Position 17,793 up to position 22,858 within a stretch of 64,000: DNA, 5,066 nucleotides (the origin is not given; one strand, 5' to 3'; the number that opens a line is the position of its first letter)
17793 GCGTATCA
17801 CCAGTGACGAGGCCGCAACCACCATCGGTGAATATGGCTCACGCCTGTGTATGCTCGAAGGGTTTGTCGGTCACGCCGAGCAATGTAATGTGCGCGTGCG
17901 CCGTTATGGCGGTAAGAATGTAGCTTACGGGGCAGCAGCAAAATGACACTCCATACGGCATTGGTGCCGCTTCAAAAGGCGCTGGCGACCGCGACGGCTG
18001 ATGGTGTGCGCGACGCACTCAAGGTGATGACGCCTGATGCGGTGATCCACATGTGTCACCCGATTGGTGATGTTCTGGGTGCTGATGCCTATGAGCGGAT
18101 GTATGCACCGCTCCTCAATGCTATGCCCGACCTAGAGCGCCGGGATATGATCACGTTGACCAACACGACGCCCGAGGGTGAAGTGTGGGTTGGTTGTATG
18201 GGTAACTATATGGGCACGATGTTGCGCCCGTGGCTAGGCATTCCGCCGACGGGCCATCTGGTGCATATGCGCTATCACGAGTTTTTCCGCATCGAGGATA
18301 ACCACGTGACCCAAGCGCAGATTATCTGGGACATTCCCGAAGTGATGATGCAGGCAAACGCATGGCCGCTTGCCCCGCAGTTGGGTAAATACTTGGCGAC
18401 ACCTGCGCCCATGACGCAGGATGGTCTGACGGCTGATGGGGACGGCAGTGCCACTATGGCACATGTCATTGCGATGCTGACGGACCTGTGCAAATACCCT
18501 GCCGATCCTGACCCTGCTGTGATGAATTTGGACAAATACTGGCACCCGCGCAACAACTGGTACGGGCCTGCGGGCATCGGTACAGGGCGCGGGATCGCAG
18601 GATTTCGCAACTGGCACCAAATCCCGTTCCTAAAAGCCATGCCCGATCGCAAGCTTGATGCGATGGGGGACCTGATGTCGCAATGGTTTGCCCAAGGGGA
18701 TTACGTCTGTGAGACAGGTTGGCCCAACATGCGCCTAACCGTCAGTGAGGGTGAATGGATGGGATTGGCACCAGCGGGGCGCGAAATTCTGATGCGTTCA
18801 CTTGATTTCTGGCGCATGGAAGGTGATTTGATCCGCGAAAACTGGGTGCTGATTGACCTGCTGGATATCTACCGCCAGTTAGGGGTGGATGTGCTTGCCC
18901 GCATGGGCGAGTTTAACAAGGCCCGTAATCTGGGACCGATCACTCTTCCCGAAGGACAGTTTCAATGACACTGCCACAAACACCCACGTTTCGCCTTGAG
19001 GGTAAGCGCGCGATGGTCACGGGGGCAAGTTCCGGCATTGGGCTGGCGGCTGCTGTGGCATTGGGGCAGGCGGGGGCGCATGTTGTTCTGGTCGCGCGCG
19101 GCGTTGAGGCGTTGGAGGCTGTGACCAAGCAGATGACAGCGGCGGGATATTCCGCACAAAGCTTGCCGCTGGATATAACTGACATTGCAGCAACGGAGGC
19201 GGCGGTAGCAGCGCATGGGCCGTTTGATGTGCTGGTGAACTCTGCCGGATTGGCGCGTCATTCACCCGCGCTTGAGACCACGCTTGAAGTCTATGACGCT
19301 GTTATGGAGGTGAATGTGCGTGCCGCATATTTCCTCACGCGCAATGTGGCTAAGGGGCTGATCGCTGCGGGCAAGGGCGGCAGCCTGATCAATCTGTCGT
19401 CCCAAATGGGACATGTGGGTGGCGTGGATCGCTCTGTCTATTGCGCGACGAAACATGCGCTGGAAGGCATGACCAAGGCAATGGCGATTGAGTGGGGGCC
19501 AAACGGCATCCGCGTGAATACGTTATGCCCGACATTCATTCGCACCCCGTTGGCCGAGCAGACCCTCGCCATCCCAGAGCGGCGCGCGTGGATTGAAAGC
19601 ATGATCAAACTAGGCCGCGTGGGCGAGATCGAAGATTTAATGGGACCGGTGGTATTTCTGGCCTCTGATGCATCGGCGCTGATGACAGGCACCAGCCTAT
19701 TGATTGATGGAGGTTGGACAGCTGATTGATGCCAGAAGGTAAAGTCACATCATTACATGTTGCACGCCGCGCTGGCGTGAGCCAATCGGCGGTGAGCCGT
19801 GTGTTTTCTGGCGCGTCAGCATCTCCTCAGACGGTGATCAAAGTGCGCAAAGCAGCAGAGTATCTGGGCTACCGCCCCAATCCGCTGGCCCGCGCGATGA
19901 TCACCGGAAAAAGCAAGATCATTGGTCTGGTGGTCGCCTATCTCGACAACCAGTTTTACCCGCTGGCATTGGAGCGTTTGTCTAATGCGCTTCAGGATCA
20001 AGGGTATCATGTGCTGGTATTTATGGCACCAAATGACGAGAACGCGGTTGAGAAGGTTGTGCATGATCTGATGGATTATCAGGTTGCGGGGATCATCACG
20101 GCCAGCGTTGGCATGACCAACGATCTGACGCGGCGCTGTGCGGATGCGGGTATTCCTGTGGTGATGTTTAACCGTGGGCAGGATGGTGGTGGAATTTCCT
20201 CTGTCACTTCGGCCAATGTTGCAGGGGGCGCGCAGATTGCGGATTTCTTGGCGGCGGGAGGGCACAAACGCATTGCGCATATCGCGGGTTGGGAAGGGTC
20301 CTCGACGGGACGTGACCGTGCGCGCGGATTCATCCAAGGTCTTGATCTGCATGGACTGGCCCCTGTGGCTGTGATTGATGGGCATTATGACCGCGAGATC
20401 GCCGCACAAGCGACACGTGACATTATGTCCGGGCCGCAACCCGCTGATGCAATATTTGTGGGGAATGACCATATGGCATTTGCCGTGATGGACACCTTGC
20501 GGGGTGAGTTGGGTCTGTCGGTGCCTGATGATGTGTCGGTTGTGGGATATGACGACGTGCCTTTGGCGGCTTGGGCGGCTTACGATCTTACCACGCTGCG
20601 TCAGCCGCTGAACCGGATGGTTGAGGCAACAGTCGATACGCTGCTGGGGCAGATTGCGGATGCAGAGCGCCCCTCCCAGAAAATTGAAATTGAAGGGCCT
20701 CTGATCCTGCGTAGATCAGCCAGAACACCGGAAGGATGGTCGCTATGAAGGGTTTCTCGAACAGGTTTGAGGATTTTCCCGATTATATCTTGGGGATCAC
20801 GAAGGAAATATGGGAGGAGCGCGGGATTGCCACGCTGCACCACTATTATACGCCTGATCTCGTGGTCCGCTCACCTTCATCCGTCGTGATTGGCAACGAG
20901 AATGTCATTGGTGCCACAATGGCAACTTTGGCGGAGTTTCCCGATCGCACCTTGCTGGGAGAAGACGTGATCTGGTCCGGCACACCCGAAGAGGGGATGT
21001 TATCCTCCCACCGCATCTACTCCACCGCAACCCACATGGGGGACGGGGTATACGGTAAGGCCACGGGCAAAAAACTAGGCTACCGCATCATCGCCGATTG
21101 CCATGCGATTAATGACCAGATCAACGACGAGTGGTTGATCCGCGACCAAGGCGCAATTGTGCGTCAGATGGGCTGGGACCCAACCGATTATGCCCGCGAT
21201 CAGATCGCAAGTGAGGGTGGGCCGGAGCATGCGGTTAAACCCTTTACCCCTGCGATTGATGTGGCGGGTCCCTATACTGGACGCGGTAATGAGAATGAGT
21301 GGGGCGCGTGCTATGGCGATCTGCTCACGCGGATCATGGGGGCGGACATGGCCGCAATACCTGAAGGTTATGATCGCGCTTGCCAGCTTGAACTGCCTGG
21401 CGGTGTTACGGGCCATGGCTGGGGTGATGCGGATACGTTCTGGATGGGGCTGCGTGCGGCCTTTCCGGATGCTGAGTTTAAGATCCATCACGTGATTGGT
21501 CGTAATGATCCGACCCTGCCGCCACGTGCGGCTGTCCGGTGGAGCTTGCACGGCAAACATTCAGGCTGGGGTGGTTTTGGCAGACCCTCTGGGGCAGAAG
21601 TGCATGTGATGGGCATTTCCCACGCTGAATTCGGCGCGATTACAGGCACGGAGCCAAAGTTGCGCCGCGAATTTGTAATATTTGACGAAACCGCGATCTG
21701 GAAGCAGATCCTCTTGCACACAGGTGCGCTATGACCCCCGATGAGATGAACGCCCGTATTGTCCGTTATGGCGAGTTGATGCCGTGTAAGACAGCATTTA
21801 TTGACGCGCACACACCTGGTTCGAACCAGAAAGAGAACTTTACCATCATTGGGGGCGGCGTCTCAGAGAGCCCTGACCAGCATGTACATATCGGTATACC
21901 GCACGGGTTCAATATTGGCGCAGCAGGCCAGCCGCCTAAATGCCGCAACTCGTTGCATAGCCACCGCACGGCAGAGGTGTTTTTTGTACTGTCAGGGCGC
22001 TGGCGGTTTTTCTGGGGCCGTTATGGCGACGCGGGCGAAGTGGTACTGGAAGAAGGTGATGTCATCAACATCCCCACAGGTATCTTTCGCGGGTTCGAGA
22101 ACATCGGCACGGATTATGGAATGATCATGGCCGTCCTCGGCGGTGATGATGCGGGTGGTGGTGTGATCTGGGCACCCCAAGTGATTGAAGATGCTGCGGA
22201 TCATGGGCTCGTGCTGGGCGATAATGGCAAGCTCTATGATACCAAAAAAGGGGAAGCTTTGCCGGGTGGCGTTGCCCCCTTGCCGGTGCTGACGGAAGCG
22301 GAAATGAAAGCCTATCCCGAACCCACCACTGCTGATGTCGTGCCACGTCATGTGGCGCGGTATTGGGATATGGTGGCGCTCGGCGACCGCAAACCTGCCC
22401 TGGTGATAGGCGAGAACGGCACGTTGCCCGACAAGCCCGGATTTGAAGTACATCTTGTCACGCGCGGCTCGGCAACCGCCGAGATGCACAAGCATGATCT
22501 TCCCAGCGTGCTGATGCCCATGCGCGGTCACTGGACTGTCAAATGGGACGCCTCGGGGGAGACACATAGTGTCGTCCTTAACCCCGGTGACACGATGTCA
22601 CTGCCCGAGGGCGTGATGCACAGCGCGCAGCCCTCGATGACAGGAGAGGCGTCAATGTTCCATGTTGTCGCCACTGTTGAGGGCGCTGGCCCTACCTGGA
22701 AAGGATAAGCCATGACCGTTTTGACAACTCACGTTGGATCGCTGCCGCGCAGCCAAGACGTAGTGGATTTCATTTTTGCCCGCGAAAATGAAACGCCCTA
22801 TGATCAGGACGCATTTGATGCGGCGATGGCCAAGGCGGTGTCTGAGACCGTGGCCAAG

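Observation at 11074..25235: Orphan LacI-regulated catabolic pathway: CUT1 importer + HisD/HpsN-like dehydrogenase + 3 SnoaL proteins + MetE-like enzyme + aldolase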

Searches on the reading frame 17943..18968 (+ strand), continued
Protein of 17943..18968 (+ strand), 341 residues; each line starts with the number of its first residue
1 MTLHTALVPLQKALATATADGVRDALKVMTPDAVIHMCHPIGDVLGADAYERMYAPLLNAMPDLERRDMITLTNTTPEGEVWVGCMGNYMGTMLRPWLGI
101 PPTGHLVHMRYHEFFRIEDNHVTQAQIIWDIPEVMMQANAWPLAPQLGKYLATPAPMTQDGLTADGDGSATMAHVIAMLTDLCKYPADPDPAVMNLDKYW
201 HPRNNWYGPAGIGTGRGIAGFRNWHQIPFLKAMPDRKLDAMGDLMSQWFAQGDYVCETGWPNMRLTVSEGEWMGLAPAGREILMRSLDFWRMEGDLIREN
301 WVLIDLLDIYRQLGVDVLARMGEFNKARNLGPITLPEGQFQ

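Call 69: fold_search(model_id=the predicted structure, library=pdb)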
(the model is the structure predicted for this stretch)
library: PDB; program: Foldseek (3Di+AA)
matches with E <= 10: 1133; with E <= 0.001: 307
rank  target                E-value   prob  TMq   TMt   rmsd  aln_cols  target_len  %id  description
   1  4rzm_B                6.7e-09  1.00  0.30  0.35  17.3       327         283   16  Crystal structure of the Lsd19-lasalocid A complex (released 2015-01-21)
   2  6hnn_B                1.7e-08  1.00  0.32  0.75   2.8       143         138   20  Crystal structure of wild-type IdmH, a putative polyketide cyclase from Streptomyces antibioticus (released 2019-11-06)
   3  6hnn_F                2.8e-08  1.00  0.32  0.76   2.8       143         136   20  Crystal structure of wild-type IdmH, a putative polyketide cyclase from Streptomyces antibioticus (released 2019-11-06)
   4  6hnn_A                4.0e-08  1.00  0.33  0.74   2.6       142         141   20  Crystal structure of wild-type IdmH, a putative polyketide cyclase from Streptomyces antibioticus (released 2019-11-06)
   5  6hnn_E                1.4e-07  1.00  0.32  0.75   2.6       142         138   20  Crystal structure of wild-type IdmH, a putative polyketide cyclase from Streptomyces antibioticus (released 2019-11-06)
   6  6hnn_D                1.6e-07  1.00  0.32  0.73   2.9       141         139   20  Crystal structure of wild-type IdmH, a putative polyketide cyclase from Streptomyces antibioticus (released 2019-11-06)
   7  2gey_A                1.7e-07  1.00  0.35  0.71   3.0       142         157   20  Crystal Structure of AclR a putative hydroxylase from Streptomyces galilaeus (released 2006-07-18)
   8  2gey_B                2.7e-07  1.00  0.33  0.79   2.7       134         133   19  Crystal Structure of AclR a putative hydroxylase from Streptomyces galilaeus (released 2006-07-18)
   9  2gey_C                2.7e-07  1.00  0.35  0.74   2.9       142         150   20  Crystal Structure of AclR a putative hydroxylase from Streptomyces galilaeus (released 2006-07-18)
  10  8kaa_A                2.7e-07  1.00  0.31  0.75   3.3       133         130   20  Crystal Structure of ChaU a ester cyclase from Streptomyces chartreusis (released 2024-08-07)
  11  3kkg                  4.1e-07  1.00  0.34  0.75   2.3       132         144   24  Crystal structure of Putative SnoaL-like polyketide cyclase (YP_509242.1) from Jannaschia Sp. CCS1 at 1.40 A resolution (released 2009-12-01)
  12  8kaa_B                8.0e-07  1.00  0.32  0.75   3.0       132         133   20  Crystal Structure of ChaU a ester cyclase from Streptomyces chartreusis (released 2024-08-07)
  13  9mup                  1.2e-06  1.00  0.28  0.48   3.5       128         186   20  4OT-SnoaL from P. atlanticus - 3-bromopropiolate treated (released 2025-04-09)
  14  8r2b_B                1.3e-06  1.00  0.33  0.80   2.5       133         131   19  X-ray crystallographic structure of SnoaL2 in complex with the polyketide substrate (released 2024-08-07)
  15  6hnl_A                1.7e-06  1.00  0.30  0.75   2.6       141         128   16  Selenomethionine derivative of IdmH 96-104 loop truncation variant (released 2019-11-06)
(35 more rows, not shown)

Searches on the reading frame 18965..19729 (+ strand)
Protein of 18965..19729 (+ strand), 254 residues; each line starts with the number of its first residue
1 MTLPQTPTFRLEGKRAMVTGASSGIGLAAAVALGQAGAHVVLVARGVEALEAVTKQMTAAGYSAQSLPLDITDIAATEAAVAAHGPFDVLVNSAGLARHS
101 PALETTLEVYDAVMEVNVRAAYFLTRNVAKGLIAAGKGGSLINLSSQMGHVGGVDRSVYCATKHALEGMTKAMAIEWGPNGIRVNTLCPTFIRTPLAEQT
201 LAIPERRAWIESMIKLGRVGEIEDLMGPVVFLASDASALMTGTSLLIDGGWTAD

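Call 4: search_protein_families(library=pfam, proteins=[window:18965-19729:+])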
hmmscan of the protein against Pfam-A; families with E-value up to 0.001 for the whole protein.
window:18965-19729:+ (254 aa): 5 families
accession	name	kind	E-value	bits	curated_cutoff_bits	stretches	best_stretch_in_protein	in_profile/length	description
PF13561.12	adh_short_C2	-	1.9e-57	195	27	1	20-252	1-236/236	Enoyl-(Acyl carrier protein) reductase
PF00106.31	adh_short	-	9.5e-49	166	26.6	1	14-199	1-189/195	short chain dehydrogenase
PF08659.16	KR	-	2.9e-11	44.1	22.6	1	17-172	4-162/180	KR domain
PF01370.27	Epimerase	-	9e-07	29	20.9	1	17-178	2-161/240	NAD dependent epimerase/dehydratase family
PF12242.14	Eno-Rase_NADH_b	-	0.00095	19.3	23.4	0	10-39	37-67/79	NAD(P)H binding domain of trans-2-enoyl-CoA reductase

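Call 5: search_protein_families(library=ncbifam, proteins=[window:18965-19729:+], max_evalue=0.01)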
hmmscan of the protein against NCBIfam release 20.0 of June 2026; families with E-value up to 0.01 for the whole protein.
window:18965-19729:+ (254 aa): 238 families (the best 25 are shown)
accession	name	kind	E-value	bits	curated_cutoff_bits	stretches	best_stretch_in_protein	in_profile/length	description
NF005467.0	PRK07060.1-5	equivalog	1e-63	215.1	360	1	7-253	3-244/245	SDR family oxidoreductase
NF006070.0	PRK08213.1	subfamily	1.3e-60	205.1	279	1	8-253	7-258/259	gluconate 5-dehydrogenase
TIGR01832.1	kduD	equivalog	9.6e-60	202.1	338.85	1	9-253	1-247/248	2-dehydro-3-deoxy-D-gluconate 5-dehydrogenase KduD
NF005559.1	PRK07231.1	subfamily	3.1e-58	197.2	215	1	10-252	1-248/249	glucose 1-dehydrogenase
NF005466.0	PRK07060.1-3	equivalog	6.7e-58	196.2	438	1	9-253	5-251/252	short chain dehydrogenase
NF005309.0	PRK06841.1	subfamily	2.4e-57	194.4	286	1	8-253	10-254/255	GolD/DthD family dehydrogenase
NF005464.0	PRK07060.1-1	equivalog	2.5e-55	187.9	465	1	9-253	5-247/248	short chain dehydrogenase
NF004778.0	PRK06124.1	equivalog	5e-55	186.7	303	1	7-253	5-254/256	SDR family oxidoreductase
NF005711.0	PRK07523.1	subfamily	1.2e-54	185.6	413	1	7-253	4-253/255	SDR family oxidoreductase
NF004791.0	PRK06138.1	equivalog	1.7e-53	181.5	312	1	10-253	2-251/252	SDR family oxidoreductase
NF005390.0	PRK06935.1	equivalog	3.7e-53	180.5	369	1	8-252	10-256/258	2-dehydro-3-deoxy-D-gluconate 5-dehydrogenase KduD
NF006528.0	PRK08993.1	subfamily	5.2e-53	180.1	430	1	8-253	5-252/253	2-dehydro-3-deoxy-D-gluconate 5-dehydrogenase KduD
NF053807.1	RhamDHLra1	equivalog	1.7e-52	178.6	400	1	11-251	2-247/252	L-rhamnose 1-dehydrogenase Lra1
NF004774.0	PRK06114.1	equivalog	3.8e-52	177.2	360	1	8-253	11-261/262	SDR family oxidoreductase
NF004818.0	PRK06172.1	equivalog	1e-51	175.7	336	1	10-253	4-252/253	SDR family oxidoreductase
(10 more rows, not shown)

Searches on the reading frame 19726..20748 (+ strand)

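Call 4: search_protein_families(library=pfam, proteins=[window:19726-20748:+])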
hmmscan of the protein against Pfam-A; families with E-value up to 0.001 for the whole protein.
window:19726-20748:+ (340 aa): 5 families
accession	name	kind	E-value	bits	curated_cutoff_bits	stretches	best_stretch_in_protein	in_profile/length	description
PF13377.12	Peripla_BP_3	-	4.3e-30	105.4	26.5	1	172-331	1-166/167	Periplasmic binding protein-like domain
PF00532.27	Peripla_BP_1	-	1.1e-22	81.3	22.2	1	65-278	3-226/281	Periplasmic binding proteins and sugar binding domain of LacI family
PF13407.12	Peripla_BP_4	-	3.4e-22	79.7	35.1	1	66-279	1-220/258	Periplasmic binding protein domain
PF00356.27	LacI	-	4.1e-09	36.5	27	1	12-52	5-46/46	Bacterial regulatory proteins, lacI family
PF01381.28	HTH_3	-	0.00013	22.4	23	1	12-42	15-46/55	Helix-turn-helix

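Call 70: search_protein_families(library=ncbifam, proteins=[window:19726-20748:+], max_evalue=0.00001)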
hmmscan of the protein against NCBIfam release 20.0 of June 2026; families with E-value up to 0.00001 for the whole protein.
window:19726-20748:+ (340 aa): 19 families
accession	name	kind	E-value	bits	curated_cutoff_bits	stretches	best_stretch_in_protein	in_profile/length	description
NF047341.1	lactose_RbsR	equivalog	4.3e-58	197.2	382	1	6-333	2-329/331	ribose utilization transcriptional repressor RbsR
NF007075.0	PRK09526.1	subfamily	4e-47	160.9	340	1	6-334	5-333/358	LacI family DNA-binding transcriptional regulator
NF007743.0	PRK10423.1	equivalog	7.8e-44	150.1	531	1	11-331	6-329/330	ribose operon transcriptional repressor RbsR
NF052440.1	TransRegGNTRPSEAE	equivalog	1.8e-43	148.9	400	1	4-331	3-332/333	HTH-type transcriptional regulator GntR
NF007979.0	PRK10703.1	equivalog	2.6e-43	148.4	501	1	11-333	6-332/341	HTH-type transcriptional repressor PurR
NF051853.1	TransRegUriRCory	equivalog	2.1e-42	145.4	550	1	11-333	5-325/327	transcriptional regulator UriR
NF008269.0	PRK11041.1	equivalog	5.4e-41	140.7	436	1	8-335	11-340/342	DNA-binding transcriptional regulator CytR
NF007449.0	PRK10014.1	subfamily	9.4e-37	126.8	310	1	4-328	4-340/342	Mal regulon transcriptional regulator MalI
TIGR01481.1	ccpA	equivalog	6.9e-35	121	442.35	1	7-298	3-295/330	catabolite control protein A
NF007706.0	PRK10401.1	equivalog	9e-35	120.5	555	1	8-327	3-324/346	HTH-type transcriptional regulator GalS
TIGR02417.1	fruct_sucro_rep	subfamily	3e-31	108.9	389.55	1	12-319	5-317/327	D-fructose-responsive transcription factor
NF008452.0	PRK11303.1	equivalog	6.9e-30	104.4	385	1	11-321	5-319/332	catabolite repressor/activator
NF008002.0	PRK10727.1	equivalog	2.8e-29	102.3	557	1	11-332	6-328/341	HTH-type transcriptional regulator GalR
NF047913.1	TransRegIdnR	equivalog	1.1e-21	77.6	500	1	5-322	4-321/331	DNA-binding transcriptional regulator IdnR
NF007936.0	PRK10653.1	equivalog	4.1e-18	65.7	337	1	64-279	27-243/295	ribose ABC transporter substrate-binding protein RbsB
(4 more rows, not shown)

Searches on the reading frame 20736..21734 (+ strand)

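Call 4: search_protein_families(library=pfam, proteins=[window:20736-21734:+])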
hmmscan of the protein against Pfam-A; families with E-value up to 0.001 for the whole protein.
window:20736-21734:+ (332 aa): 2 families
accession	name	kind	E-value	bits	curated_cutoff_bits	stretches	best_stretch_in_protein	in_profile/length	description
PF07366.18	SnoaL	-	3.2e-15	56.5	28.4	2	21-144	6-125/126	SnoaL-like polyketide cyclase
PF12680.13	SnoaL_2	-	2.2e-11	44.7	27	1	202-299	10-94/102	SnoaL-like domain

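Call 5: search_protein_families(library=ncbifam, proteins=[window:20736-21734:+], max_evalue=0.01)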
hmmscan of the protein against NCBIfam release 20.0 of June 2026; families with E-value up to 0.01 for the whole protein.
window:20736-21734:+ (332 aa): 0 families

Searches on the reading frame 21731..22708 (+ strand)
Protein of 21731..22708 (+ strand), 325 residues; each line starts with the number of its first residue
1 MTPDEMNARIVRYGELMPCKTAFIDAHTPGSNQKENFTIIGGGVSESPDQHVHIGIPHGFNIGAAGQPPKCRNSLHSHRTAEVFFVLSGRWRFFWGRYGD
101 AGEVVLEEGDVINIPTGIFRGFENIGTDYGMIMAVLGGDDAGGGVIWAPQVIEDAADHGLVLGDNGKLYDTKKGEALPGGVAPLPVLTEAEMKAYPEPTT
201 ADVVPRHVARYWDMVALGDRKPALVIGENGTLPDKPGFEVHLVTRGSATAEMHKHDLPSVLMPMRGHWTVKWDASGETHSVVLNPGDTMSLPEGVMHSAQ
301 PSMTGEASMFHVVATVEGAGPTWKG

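Call 4: search_protein_families(library=pfam, proteins=[window:21731-22708:+])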
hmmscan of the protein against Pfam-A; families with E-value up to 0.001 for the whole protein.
window:21731-22708:+ (325 aa): 4 families
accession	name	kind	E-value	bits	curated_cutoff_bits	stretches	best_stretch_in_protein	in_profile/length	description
PF07883.17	Cupin_2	-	2.8e-11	43.4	27.2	1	69-132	7-66/70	Cupin domain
PF00190.28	Cupin_1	-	4.5e-08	33.2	22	1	73-137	46-114/151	Cupin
PF08007.18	JmjC_2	-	7.9e-05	22.6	22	0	276-304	83-111/127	JmjC domain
PF06052.18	3-HAO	-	0.00012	22.2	25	0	235-300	31-96/151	3-hydroxyanthranilic acid dioxygenase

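Call 5: search_protein_families(library=ncbifam, proteins=[window:21731-22708:+], max_evalue=0.01)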
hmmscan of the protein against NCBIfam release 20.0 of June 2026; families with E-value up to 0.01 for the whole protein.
window:21731-22708:+ (325 aa): 4 families
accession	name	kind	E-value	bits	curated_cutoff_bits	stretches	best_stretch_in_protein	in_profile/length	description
TIGR03037.1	anthran_nbaC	equivalog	1.9e-06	27.9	145.95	0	237-302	28-93/159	3-hydroxyanthranilate 3,4-dioxygenase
NF009763.0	PRK13264.1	equivalog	3.4e-06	27.1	220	1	236-301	34-99/178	3-hydroxyanthranilate 3,4-dioxygenase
NF049940.1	MandnitrLy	equivalog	0.0061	16.4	140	0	69-153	44-125/130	(R)-mandelonitrile lyase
TIGR03404.1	bicupin_oxalic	subfamily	0.0067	15.5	254.2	0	247-302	77-133/367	bicupin, oxalate decarboxylase family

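Call 26: search_solved_structures(query=window:21731-22708:+, max_evalue=0.1)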
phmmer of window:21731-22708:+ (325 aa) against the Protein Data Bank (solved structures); distinct sequences matched with E-value up to 0.1: 0.

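Call 48: predict_structure(alignment_id=A1)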
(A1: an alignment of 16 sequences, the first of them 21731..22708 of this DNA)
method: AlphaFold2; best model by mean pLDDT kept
length: 325 residues; sequences in the alignment: 16
mean_pLDDT: 90.2   pTM: 0.89
mean pLDDT of the five models: 90.2, 88.4, 87.2, 86.8, 83.8
residues with pLDDT >= 90: 213; 70-90: 100; 50-70: 11; < 50: 1
segments of 3 or more residues with pLDDT < 50: none
pLDDT, mean of each block of 10 residues (from residue 1): 90 89 77 88 74 89 93 88 94 95 97 91 95 85 75 89 88 89 91 93 94 94 94 91 96 95 97 90 97 95 96 85 67
secondary structure, 60 per line:
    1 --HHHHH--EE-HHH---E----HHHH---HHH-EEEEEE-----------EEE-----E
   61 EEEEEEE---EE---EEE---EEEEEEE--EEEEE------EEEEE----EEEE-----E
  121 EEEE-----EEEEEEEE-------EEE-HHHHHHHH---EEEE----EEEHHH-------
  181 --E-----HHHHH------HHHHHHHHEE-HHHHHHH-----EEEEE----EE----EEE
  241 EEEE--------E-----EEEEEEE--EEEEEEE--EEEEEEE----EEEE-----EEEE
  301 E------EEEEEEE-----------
elements in order: H3-7 H24-27 E35-40 E52-54 E60-67 E76-78 E82-88 E91-95 E102-106 E111-114 E120-124 E130-137 E145-147 H149-156 E160-163 E168-170 H189-193 H200-207 H211-217 E223-227 E238-244 E259-265 E268-274 E277-283 E288-291 E297-301 E308-314

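Call 50: fold_search(model_id=the predicted structure, library=pdb)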
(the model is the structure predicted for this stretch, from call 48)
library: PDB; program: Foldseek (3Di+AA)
matches with E <= 10: 1971; with E <= 0.001: 722
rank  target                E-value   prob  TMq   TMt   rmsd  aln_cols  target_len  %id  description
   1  1y3t_A                4.2e-16  1.00  0.55  0.54   7.8       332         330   15  Crystal structure of YxaG, a dioxygenase from Bacillus subtilis (released 2005-01-18)
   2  8hfb_A                4.7e-16  1.00  0.54  0.55   7.5       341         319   16  Evolved variant of quercetin 2,4-dioxygenase from Bacillus subtilis (released 2023-03-08)
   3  2vqa_C                5.5e-16  1.00  0.48  0.44  12.3       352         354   16  Protein-folding location can regulate Mn versus Cu- or Zn-binding. Crystal Structure of MncA. (released 2008-10-28)
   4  8hfb_B                8.7e-16  1.00  0.54  0.57  11.0       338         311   16  Evolved variant of quercetin 2,4-dioxygenase from Bacillus subtilis (released 2023-03-08)
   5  2vqa_A                1.0e-15  1.00  0.48  0.45  11.6       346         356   17  Protein-folding location can regulate Mn versus Cu- or Zn-binding. Crystal Structure of MncA. (released 2008-10-28)
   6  2h0v_A                2.4e-15  1.00  0.53  0.52   8.6       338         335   16  Crystal structure of a putative quercetin 2,3-dioxygenase (yxag, bsu39980) from bacillus subtilis at 2.60 A resolution (released 2006-05-30)
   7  2uy8                  1.1e-14  1.00  0.54  0.48   9.3       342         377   13  R92A mutant of Bacillus subtilis Oxalate Decarboxylase OxdC (released 2007-08-21)
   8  6l9i_A                1.1e-14  1.00  0.54  0.52   9.5       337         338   14  Crystal Structure of Lactobacillus farciminis Oxalate Decarboxylase Formate Complex (released 2021-01-20)
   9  5vg3_B                1.6e-14  1.00  0.49  0.43  10.1       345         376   12  Structure of Oxalate Decarboxylase from Bacillus subtilis at pH 4.6 (released 2017-10-18)
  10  2uya                  2.0e-14  1.00  0.53  0.47   9.1       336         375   13  DEL162-163 mutant of Bacillus subtilis Oxalate Decarboxylase OxdC (released 2007-08-21)
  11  1uw8                  2.4e-14  1.00  0.54  0.48   9.6       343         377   12  CRYSTAL STRUCTURE OF OXALATE DECARBOXYLASE (released 2004-02-19)
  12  2uy9                  2.5e-14  1.00  0.51  0.45  10.7       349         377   12  E162A mutant of Bacillus subtilis Oxalate Decarboxylase OxdC (released 2007-08-21)
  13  4met_A                2.6e-14  1.00  0.53  0.47   9.7       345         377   13  Assigning the EPR Fine Structure Parameters of the Mn(II) Centers in Bacillus subtilis Oxalate Decarboxylase by Site-D (released 2014-03-05)
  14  5hi0                  3.1e-14  1.00  0.55  0.48   9.6       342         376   13  The Substrate Binding Mode and Chemical Basis of a Reaction Specificity Switch in Oxalate Decarboxylase (released 2016-04-06)
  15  6tzp                  3.5e-14  1.00  0.55  0.48   9.1       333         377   13  W96F Oxalate Decarboxylase (B. subtilis) (released 2021-02-17)
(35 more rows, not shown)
